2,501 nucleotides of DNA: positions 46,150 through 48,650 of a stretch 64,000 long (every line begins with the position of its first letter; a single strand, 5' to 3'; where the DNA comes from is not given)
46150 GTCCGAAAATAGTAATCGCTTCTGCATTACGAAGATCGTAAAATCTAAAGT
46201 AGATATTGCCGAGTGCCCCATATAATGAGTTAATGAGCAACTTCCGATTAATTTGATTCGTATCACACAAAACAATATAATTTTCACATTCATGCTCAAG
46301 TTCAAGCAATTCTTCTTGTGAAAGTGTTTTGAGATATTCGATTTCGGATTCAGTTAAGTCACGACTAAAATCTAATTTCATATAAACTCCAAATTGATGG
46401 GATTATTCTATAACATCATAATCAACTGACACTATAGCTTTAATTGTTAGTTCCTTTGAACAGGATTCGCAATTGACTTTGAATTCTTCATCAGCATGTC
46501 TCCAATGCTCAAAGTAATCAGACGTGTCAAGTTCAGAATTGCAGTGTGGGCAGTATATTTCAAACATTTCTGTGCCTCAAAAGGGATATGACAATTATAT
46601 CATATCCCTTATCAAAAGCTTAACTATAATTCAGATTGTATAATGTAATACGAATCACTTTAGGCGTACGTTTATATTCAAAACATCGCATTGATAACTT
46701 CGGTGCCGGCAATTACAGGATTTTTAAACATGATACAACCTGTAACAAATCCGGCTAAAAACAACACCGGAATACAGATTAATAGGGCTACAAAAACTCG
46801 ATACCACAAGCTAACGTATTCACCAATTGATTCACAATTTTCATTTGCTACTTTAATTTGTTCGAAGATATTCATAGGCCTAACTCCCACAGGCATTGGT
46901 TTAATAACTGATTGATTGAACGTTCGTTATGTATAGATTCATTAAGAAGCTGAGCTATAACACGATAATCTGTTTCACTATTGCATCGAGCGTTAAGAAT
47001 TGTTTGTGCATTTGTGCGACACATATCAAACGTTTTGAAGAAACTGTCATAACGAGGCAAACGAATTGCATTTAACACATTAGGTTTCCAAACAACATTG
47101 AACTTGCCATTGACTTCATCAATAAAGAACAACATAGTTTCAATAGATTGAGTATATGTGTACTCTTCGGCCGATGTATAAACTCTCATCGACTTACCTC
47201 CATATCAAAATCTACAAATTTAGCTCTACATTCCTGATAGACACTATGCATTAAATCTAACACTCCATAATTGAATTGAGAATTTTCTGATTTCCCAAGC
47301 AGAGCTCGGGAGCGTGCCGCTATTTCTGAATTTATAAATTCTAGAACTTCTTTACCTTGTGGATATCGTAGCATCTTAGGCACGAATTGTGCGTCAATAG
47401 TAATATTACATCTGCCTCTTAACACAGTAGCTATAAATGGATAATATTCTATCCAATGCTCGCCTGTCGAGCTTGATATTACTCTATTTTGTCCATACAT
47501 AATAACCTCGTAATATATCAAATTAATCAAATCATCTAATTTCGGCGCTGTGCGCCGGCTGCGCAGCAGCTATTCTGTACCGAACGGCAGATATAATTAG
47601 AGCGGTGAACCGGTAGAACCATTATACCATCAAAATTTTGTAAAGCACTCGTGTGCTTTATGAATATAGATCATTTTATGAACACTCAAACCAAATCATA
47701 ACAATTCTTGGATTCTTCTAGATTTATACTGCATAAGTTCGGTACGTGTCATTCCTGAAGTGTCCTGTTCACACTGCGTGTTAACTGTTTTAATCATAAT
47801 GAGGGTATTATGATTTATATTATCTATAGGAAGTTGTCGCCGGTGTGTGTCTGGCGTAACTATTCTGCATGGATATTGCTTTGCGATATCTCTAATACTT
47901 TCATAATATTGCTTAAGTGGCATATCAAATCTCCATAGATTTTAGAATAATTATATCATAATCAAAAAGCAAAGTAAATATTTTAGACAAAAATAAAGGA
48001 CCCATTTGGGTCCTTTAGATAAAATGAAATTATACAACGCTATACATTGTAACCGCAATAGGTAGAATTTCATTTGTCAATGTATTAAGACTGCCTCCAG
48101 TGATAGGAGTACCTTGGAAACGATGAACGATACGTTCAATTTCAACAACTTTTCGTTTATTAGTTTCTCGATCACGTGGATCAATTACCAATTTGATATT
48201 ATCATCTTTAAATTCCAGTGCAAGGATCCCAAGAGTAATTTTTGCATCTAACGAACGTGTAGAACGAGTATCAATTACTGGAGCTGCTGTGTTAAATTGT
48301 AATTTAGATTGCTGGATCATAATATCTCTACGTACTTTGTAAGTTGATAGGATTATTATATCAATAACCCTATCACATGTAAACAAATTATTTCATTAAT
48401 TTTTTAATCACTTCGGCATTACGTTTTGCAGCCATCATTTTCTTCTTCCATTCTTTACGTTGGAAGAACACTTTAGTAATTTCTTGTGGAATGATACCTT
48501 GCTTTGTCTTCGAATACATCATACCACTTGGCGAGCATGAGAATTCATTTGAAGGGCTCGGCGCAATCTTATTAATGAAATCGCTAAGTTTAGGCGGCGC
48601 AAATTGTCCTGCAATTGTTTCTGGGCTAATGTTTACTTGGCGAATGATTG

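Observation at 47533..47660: Repeat copy 2 sits inside the insertion that splits the DNA polymerase gene and provides the promoter and leader for a small ORF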

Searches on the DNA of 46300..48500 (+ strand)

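Call 4: search_dna_similar(query=window:46300-48500:+, collection=phages, mode=near, max_rows=30)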
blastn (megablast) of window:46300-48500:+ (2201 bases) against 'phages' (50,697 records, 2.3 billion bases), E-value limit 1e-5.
Records with a match: 58; places in all: 243; records where one place covers at least 80% of the query: 37.
Best place of each record, by identity: >=99% 2; 95-99% 36; 80-90% 20.
By first word of the organism name: Acinetobacter 56; Tegunavirus 1; Providencia 1.
By host as written in the record: Acinetobacter baumannii 17; - 7; Acinetobacter baumannii AB5075 3; Acinetobacter pittii 2; Acinetobacter baumannii MAR-610 2; Acinetobacter baumannii strain RES-3023 2; Acinetobacter baumannii strain RES-241 2; Acinetobacter baumannii strain MAR15-4162 2; and 16 more.
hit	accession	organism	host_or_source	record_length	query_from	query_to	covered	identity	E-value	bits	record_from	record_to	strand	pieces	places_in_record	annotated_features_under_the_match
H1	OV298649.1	Acinetobacter phage MD-2021a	not known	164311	1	2201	100%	99.4%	0e+0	3993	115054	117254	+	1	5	Uncharacterised protein (x6) | polB_2: DNA polymerase II | polB_1: DNA polymerase II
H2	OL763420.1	Acinetobacter phage PhaR5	Acinetobacter baumannii R5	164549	1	2201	100%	99.3%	0e+0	3976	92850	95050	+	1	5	hypothetical protein (x6) | putative DNA polymerase (x2) | terminator (x2) | ribosome_binding_site (x7)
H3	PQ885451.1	Acinetobacter phage phi1_092060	Acinetobacter baumannii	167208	1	2201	100%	98.9%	0e+0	3927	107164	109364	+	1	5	hypothetical protein (x7) | DNA polymerase (x2)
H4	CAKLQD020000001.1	Acinetobacter phage MD-2021a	not known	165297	1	2201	100%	98.7%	0e+0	3904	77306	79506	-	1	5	Uncharacterised protein (x6) | polB_1: DNA polymerase II | polB_2: DNA polymerase II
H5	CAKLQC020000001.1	Acinetobacter phage MD-2021a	not known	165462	1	2201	100%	98.7%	0e+0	3904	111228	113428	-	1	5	Uncharacterised protein (x6) | polB_1: DNA polymerase II | polB_2: DNA polymerase II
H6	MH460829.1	Acinetobacter phage vB_ApiM_fHyAci03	Acinetobacter pittii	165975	1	2201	100%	98.6%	0e+0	3893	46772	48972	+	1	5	hypothetical protein (x6) | split DNA polymerase (x2)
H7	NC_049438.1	Acinetobacter phage vB_ApiM_fHyAci03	Acinetobacter pittii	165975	1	2201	100%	98.6%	0e+0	3893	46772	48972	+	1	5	hypothetical protein (x6) | DNA polymerase (x2)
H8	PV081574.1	Acinetobacter phage vB_AbaM_3014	Acinetobacter baumannii Ab125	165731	1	2201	100%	98.6%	0e+0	3893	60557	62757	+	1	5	hypothetical protein (x7) | split DNA polymerase | DNA polymerase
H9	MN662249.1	Acinetobacter phage Stupor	Acinetobacter baumannii strain RES-2281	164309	1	2201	100%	98.4%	0e+0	3871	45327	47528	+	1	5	hypothetical protein (x6) | split DNA polymerase (x2)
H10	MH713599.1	Acinetobacter phage KARL-1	Acinetobacter baumannii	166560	1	2201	100%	98.3%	0e+0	3860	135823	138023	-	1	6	hypothetical protein (x6) | split DNA polymerase (x2)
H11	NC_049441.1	Acinetobacter phage KARL-1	Acinetobacter baumannii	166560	1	2201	100%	98.3%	0e+0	3860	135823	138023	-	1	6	hypothetical protein (x6) | DNA polymerase (x2)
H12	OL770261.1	Acinetobacter phage AB-Navy97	Acinetobacter baumannii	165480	1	2201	100%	98.2%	0e+0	3849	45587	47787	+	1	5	DNA polymerase | hypothetical protein (x6) | ribosome_binding_site (x6)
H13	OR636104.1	Acinetobacter phage Tonic CPL00239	Acinetobacter baumannii NCTC 13240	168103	1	2201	100%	98.1%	0e+0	3832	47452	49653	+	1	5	hypothetical protein (x7) | DNA polymerase (x2)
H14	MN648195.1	Acinetobacter phage vB_AbaM_Konradin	Acinetobacter baumannii MAR-610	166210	1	2201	100%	98.0%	0e+0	3816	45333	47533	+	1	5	hypothetical protein (x6) | split DNA polymerase (x2)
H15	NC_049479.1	Acinetobacter phage vB_AbaM_Konradin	Acinetobacter baumannii MAR-610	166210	1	2201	100%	98.0%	0e+0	3816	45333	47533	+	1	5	hypothetical protein (x6) | DNA polymerase (x2)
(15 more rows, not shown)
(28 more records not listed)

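Call 7: search_dna_similar(query=window:47505-47665:-, collection=phages, mode=distant, max_rows=60, rows=spread, max_evalue=0.001)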
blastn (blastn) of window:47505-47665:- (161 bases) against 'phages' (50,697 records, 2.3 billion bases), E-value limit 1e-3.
Records with a match: 51; places in all: 259; records where one place covers at least 80% of the query: 39.
Best place of each record, by identity: >=99% 1; 95-99% 36; 90-95% 1; 80-90% 13.
By first word of the organism name: Acinetobacter 50; Tegunavirus 1.
By host as written in the record: Acinetobacter baumannii 16; - 7; Acinetobacter baumannii AB5075 3; Acinetobacter baumannii strain MAR15-4162 2; Acinetobacter baumannii LUH 3712 2; Acinetobacter baumannii MAR-610 2; Acinetobacter baumannii strain LUH3713 2; Acinetobacter pittii 2; and 12 more.
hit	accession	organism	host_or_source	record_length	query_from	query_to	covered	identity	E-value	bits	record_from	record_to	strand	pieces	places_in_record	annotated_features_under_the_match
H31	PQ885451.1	Acinetobacter phage phi1_092060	Acinetobacter baumannii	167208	1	161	100%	100.0%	5e-77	291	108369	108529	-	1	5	none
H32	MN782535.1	Acinetobacter phage vB_AbaM_Lazarus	Acinetobacter baumannii strain ...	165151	1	161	100%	98.8%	3e-74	282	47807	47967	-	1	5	none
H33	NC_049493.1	Acinetobacter phage vB_AbaM_Lazarus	Acinetobacter baumannii strain ...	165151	1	161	100%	98.8%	3e-74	282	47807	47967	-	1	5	none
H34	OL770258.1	Acinetobacter phage AB-Navy1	Acinetobacter baumannii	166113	1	161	100%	98.1%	1e-72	278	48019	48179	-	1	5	DNA polymerase | terminator | ribosome_binding_site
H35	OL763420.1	Acinetobacter phage PhaR5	Acinetobacter baumannii R5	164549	1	161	100%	97.5%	1e-71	273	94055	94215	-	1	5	ribosome_binding_site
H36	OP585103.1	Acinetobacter phage vB_AbaM_DP45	Acinetobacter baumannii AB5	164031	1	161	100%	97.5%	1e-71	273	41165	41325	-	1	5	none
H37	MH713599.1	Acinetobacter phage KARL-1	Acinetobacter baumannii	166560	1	161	100%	96.9%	6e-70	269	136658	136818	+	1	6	none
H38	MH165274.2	Acinetobacter phage AM101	Acinetobacter baumannii LUH 3712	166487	1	161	100%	96.9%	6e-70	269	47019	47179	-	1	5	none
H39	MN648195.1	Acinetobacter phage vB_AbaM_Konradin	Acinetobacter baumannii MAR-610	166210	1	161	100%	96.9%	6e-70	269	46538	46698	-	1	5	none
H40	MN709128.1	Acinetobacter phage vB_AbaM_Berthold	Acinetobacter baumannii strain LUH3713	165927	1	161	100%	96.9%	6e-70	269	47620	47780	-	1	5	none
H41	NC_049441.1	Acinetobacter phage KARL-1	Acinetobacter baumannii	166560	1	161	100%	96.9%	6e-70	269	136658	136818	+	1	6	none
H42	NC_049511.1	Acinetobacter phage AM101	Acinetobacter baumannii LUH 3712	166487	1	161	100%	96.9%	6e-70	269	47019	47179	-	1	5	none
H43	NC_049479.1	Acinetobacter phage vB_AbaM_Konradin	Acinetobacter baumannii MAR-610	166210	1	161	100%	96.9%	6e-70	269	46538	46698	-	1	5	none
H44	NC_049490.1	Acinetobacter phage vB_AbaM_Berthold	Acinetobacter baumannii strain LUH3713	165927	1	161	100%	96.9%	6e-70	269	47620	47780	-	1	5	none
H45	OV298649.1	Acinetobacter phage MD-2021a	not known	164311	1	161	100%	96.9%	6e-70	269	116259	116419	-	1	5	none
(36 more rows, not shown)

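Call 67: search_rna_families(source=window, start=47400, end=47750, threshold=evalue, max_evalue=10)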
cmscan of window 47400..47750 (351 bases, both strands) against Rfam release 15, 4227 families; matches with E-value up to 10: 6.
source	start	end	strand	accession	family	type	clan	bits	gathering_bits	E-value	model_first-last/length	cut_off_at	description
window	47520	47562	+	RF02398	sau-6072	Gene; sRNA;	-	18.6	50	0.26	1-53/53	no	Staphylococcus sRNA sau-6072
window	47642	47720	-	RF04342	Plastid-psbA-1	Cis-reg;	CL00153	17.9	54.3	6.9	1-114/114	no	Plastid-psbA-1 3UTR RNA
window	47641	47665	+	RF02847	Ref64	Gene; sRNA;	-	16.4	44.3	2.2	1-69/69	no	Enterococcus sRNA 64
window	47577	47646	-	RF01343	CRISPR-DR33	Gene; CRISPR;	-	15.2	39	2.2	1-37/37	no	CRISPR RNA direct repeat element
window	47635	47658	+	RF00459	MPMV_package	Cis-reg;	-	12.5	54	1.7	256-279/279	no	Mason-Pfizer monkey virus packaging signal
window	47637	47742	+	RF02150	MESTIT1_3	Gene; lncRNA;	-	12.1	60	3.6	1-99/99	no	MEST intronic transcript 1, antisense RNA conserved region 3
